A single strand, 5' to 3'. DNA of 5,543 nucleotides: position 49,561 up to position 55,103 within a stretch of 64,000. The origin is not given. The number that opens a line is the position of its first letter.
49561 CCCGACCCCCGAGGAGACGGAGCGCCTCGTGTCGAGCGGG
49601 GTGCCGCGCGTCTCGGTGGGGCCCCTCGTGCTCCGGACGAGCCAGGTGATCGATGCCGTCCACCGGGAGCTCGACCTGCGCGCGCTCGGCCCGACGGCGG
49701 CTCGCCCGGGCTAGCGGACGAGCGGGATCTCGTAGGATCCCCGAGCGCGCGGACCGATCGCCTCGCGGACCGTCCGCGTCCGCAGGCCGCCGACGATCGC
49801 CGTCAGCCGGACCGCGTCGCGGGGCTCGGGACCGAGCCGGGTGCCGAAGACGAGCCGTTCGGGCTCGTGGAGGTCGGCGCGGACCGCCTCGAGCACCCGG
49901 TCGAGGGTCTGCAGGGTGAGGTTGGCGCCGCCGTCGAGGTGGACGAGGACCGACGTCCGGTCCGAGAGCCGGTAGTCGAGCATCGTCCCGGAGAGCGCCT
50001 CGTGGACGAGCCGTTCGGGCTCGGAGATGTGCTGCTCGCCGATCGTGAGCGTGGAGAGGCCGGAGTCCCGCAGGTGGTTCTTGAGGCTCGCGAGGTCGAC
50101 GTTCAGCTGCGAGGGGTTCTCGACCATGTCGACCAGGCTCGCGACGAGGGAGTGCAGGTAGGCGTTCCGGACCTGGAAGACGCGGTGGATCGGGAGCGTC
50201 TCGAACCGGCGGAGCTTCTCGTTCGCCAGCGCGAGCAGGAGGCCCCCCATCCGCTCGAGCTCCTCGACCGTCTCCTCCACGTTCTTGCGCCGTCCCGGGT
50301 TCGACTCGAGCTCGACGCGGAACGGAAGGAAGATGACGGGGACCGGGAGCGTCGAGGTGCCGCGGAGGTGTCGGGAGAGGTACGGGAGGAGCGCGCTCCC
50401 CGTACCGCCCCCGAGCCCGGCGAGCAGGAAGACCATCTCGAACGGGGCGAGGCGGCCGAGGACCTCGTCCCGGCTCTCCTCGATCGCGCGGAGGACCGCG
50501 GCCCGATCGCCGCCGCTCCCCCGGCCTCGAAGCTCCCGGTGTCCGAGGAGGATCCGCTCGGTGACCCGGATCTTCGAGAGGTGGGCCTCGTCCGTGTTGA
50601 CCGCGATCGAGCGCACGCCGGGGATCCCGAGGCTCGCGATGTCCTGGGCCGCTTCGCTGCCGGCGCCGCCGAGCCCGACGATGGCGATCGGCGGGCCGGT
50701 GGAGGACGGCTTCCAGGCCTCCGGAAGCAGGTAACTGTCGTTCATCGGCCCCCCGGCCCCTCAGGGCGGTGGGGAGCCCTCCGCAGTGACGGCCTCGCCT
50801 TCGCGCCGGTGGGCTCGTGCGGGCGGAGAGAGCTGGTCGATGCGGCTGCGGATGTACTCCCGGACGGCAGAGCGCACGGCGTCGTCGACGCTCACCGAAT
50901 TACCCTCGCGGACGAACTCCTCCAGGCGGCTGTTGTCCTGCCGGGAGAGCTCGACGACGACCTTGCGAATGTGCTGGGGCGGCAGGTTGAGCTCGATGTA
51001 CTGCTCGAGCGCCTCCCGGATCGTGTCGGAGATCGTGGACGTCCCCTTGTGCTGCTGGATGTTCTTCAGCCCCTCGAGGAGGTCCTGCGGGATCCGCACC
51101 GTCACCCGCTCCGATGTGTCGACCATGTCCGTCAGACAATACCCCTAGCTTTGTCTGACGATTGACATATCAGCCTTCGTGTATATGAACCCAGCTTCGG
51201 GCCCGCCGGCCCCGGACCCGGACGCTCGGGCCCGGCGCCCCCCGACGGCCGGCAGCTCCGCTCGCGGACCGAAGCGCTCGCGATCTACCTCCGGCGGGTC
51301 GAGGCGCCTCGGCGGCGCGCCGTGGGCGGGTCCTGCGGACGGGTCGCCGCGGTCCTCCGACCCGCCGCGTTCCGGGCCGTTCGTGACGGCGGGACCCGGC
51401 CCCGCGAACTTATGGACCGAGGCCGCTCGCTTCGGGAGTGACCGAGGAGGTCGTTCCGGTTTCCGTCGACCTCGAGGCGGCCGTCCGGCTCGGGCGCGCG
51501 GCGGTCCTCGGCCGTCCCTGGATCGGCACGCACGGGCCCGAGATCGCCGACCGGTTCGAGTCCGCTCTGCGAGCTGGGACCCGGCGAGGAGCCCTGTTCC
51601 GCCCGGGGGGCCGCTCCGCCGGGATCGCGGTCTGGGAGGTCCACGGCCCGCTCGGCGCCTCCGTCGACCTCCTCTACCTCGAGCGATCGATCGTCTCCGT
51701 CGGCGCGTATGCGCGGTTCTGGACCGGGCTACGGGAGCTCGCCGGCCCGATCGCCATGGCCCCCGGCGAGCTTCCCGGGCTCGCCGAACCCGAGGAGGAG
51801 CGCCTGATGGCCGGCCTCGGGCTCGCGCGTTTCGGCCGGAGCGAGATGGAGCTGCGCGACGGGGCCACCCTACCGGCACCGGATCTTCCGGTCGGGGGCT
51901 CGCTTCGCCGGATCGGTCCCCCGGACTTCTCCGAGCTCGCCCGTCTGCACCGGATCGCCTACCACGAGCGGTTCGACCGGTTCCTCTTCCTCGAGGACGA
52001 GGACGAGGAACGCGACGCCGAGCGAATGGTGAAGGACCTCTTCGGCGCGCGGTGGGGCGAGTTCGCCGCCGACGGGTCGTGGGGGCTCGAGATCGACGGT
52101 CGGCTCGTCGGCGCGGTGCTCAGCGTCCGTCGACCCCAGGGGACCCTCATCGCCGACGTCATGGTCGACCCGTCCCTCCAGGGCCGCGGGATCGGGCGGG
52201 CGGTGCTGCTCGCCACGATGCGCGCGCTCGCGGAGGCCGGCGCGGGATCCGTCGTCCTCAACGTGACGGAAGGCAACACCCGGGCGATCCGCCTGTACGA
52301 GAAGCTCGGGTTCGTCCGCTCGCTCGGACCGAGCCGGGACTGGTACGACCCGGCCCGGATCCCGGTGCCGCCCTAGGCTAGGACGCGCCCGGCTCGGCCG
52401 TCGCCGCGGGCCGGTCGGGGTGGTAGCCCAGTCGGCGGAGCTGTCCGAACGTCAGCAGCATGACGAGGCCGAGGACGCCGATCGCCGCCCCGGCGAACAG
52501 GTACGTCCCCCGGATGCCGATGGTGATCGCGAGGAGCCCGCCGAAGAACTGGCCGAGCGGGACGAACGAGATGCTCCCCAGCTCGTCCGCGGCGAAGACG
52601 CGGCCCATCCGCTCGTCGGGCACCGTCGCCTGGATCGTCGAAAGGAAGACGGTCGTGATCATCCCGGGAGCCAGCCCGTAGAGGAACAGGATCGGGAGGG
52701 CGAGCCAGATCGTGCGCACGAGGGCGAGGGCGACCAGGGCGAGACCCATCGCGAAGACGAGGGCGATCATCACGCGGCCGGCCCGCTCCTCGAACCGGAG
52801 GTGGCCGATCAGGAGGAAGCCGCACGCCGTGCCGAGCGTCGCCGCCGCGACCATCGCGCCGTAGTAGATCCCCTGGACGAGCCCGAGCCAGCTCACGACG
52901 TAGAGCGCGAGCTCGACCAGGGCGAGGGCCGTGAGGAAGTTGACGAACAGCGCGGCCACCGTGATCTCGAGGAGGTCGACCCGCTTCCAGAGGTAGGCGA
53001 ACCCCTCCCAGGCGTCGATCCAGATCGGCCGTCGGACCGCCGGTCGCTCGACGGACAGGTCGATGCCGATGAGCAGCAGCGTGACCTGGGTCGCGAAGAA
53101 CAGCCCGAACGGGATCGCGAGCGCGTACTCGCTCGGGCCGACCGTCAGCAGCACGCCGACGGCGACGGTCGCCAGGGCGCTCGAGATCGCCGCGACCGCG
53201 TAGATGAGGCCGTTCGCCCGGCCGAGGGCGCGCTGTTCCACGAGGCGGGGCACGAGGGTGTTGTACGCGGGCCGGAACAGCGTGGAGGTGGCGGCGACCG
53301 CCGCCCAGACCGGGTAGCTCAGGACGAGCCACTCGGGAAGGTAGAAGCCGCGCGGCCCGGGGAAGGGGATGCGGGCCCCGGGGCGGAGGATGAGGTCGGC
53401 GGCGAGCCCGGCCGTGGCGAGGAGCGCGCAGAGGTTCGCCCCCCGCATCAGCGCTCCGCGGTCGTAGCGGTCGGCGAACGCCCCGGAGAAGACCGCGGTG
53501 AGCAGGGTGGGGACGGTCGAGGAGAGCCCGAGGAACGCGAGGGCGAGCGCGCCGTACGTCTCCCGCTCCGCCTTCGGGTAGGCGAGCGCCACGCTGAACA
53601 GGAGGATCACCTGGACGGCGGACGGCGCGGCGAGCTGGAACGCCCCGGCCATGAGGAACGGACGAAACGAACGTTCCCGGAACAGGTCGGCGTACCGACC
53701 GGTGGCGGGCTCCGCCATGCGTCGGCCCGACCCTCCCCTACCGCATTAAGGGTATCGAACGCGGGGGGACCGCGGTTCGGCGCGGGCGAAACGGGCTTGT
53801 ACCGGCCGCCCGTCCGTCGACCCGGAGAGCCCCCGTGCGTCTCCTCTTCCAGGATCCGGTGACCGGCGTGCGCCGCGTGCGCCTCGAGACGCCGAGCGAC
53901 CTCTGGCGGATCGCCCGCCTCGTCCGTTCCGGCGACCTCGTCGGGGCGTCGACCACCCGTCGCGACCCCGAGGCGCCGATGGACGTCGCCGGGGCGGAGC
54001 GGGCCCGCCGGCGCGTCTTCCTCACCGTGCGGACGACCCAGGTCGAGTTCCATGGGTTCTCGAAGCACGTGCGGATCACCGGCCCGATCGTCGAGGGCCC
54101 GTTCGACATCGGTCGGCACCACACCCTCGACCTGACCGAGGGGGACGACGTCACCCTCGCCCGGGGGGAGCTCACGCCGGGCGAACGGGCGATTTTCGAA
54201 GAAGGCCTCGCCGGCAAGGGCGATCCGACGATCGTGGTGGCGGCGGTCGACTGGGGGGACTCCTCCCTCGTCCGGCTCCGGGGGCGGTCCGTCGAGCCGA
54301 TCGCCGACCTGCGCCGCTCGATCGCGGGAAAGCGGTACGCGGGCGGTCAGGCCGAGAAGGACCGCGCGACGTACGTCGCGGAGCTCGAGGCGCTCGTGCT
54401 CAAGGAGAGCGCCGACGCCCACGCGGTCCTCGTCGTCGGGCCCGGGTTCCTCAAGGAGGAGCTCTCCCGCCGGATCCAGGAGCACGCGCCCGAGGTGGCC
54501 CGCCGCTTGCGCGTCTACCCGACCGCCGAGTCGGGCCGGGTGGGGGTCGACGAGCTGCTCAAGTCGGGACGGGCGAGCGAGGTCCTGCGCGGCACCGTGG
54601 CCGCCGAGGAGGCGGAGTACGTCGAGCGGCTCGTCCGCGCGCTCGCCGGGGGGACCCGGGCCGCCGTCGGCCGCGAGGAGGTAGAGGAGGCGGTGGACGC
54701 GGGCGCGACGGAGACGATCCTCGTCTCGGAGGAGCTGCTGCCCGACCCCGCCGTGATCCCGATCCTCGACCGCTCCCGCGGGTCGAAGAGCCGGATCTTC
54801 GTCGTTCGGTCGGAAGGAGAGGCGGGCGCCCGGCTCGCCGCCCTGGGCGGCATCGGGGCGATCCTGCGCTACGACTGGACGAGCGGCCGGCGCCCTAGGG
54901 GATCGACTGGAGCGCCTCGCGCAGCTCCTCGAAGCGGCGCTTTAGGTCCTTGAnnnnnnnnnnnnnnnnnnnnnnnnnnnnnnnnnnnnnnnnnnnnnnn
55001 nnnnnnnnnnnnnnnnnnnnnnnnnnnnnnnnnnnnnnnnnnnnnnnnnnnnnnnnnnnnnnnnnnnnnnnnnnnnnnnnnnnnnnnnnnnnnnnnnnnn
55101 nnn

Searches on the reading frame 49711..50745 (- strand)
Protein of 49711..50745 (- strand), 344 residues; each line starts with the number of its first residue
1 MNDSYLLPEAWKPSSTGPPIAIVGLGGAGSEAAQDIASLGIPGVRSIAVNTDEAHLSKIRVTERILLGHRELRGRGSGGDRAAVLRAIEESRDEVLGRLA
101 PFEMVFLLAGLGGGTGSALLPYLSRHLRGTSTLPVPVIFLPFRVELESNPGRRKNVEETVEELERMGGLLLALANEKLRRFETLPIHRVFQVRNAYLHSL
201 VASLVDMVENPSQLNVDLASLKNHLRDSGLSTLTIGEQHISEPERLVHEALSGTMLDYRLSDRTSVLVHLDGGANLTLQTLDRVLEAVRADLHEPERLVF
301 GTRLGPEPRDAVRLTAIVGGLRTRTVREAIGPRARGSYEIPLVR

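Call 9: search_protein_families(library=pfam, proteins=[window:49711-50745:-], max_evalue=0.01)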
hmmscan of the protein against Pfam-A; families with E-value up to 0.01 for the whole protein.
window:49711-50745:- (344 aa): 2 families
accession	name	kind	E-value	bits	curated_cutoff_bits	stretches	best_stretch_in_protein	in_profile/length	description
PF00091.31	Tubulin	-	1.5e-22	81.2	33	1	20-180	2-187/190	Tubulin/FtsZ family, GTPase domain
PF12327.13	FtsZ_C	-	1.9e-11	44.5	27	1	243-321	16-94/95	FtsZ family, C-terminal domain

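Call 34: search_protein_families(library=ncbifam, proteins=[window:49711-50745:-], max_evalue=0.00001)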
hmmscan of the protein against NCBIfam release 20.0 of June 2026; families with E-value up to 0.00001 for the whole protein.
window:49711-50745:- (344 aa): 1 family
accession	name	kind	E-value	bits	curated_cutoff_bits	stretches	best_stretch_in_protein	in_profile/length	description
TIGR00065.1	ftsZ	equivalog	5.7e-53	180.5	295.2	1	18-329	18-332/353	cell division protein FtsZ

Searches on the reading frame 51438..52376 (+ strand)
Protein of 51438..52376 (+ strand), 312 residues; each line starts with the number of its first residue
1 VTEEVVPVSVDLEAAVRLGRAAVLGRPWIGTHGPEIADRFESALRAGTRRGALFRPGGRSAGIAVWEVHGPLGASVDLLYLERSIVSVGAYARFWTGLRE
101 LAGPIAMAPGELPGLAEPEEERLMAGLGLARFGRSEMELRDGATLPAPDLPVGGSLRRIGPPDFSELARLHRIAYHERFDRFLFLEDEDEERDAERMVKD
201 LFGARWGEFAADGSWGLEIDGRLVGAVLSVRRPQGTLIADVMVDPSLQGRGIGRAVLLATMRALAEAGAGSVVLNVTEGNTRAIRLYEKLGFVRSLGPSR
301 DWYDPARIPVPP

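Call 32: search_protein_families(library=pfam, proteins=[window:51438-52376:+], max_evalue=0.0001)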
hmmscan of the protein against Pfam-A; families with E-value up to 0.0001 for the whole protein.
window:51438-52376:+ (312 aa): 6 families
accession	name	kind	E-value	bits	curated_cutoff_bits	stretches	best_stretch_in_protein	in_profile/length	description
PF00583.31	Acetyltransf_1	-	4.5e-18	66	20.7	1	200-292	23-116/116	Acetyltransferase (GNAT) family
PF13508.13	Acetyltransf_7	-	1.7e-12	47.9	27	1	215-293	6-83/84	Acetyltransferase (GNAT) domain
PF08445.16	FR47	-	6e-11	42.6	22.1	1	230-293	16-78/86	FR47-like protein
PF13673.13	Acetyltransf_10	-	1.3e-09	38.5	23.6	1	215-298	34-112/128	Acetyltransferase (GNAT) domain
PF13302.13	Acetyltransf_3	-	1.8e-08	35.6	25.4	1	161-293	6-138/138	Acetyltransferase (GNAT) domain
PF13480.13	Acetyltransf_6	-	1.4e-05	25.7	22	1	163-270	30-130/143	Acetyltransferase (GNAT) domain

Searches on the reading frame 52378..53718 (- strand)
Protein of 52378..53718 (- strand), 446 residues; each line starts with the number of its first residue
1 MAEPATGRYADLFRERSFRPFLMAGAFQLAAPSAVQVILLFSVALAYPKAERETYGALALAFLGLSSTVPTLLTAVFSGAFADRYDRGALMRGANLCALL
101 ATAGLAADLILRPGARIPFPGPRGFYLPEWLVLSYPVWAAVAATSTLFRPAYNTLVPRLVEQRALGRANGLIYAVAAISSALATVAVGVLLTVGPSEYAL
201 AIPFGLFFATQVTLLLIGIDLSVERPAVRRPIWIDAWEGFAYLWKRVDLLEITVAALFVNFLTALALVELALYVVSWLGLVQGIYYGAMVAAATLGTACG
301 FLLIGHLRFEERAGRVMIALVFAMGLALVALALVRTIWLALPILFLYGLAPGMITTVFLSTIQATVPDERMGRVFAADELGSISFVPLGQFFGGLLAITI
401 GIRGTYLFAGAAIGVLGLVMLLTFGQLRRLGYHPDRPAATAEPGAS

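Call 32: search_protein_families(library=pfam, proteins=[window:52378-53718:-], max_evalue=0.0001)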
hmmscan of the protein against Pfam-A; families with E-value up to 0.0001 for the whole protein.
window:52378-53718:- (446 aa): 2 families
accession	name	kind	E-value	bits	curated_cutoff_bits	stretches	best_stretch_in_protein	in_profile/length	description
PF07690.21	MFS_1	-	7e-20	71.7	33.4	2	52-377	24-334/347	Major Facilitator Superfamily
PF05977.19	MFS_3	-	1.4e-09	37.4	27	1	58-421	45-391/524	Transmembrane secretion effector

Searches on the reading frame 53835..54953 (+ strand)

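Call 32: search_protein_families(library=pfam, proteins=[window:53835-54953:+], max_evalue=0.0001)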
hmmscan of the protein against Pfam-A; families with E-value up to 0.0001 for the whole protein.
window:53835-54953:+ (372 aa): 3 families
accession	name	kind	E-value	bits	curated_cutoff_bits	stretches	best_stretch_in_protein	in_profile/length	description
PF03463.20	eRF1_1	-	3.4e-16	59.8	23.8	1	1-110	1-108/123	eRF1 domain 1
PF03465.20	eRF1_3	-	8.3e-12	46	25.8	1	257-347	2-105/106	eRF1 domain 3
PF03464.20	eRF1_2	-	7e-06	26.8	27.1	1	138-250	7-130/133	eRF1 domain 2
